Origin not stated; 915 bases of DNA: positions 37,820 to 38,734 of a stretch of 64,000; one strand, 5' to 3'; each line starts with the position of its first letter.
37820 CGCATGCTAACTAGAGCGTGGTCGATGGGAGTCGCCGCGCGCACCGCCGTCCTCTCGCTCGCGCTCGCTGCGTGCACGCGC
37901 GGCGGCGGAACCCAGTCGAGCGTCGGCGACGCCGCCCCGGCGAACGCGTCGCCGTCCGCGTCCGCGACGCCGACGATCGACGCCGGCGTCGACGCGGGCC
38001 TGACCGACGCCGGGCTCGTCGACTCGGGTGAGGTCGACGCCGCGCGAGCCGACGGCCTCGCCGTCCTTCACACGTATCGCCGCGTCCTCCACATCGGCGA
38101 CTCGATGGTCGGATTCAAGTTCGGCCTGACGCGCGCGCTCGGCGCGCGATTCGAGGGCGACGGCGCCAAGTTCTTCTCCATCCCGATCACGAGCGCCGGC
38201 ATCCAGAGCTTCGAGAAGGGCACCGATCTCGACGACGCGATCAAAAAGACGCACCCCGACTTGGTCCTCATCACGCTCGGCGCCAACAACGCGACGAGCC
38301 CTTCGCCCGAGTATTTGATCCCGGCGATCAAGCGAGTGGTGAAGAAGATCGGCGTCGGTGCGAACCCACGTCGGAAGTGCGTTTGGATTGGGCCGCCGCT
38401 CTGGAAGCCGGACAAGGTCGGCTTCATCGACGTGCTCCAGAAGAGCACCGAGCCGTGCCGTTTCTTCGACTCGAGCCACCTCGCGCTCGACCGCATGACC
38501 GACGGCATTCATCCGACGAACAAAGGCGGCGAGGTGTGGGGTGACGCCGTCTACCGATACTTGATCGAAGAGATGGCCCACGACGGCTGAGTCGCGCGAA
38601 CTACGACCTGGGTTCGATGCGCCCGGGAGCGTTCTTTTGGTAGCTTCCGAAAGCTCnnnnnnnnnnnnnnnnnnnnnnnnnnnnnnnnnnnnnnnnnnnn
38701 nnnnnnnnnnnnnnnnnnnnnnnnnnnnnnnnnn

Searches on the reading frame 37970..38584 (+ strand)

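Call 73: search_protein_families(library=pfam, proteins=[window:37970-38584:+], max_evalue=0.001)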
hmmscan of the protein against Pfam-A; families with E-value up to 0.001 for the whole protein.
window:37970-38584:+ (205 aa): 3 families
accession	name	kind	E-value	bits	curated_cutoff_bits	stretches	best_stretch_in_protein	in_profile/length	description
PF04311.20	DUF459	-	3.8e-05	23.6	27.2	0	38-149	1-123/197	Protein of unknown function (DUF459)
PF00657.28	Lipase_GDSL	-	4.8e-05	24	23.6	0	149-194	167-208/208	GDSL-like Lipase/Acylhydrolase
PF13472.12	Lipase_GDSL_2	-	0.00016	22.7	32.9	0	55-186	25-175/178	GDSL-like Lipase/Acylhydrolase family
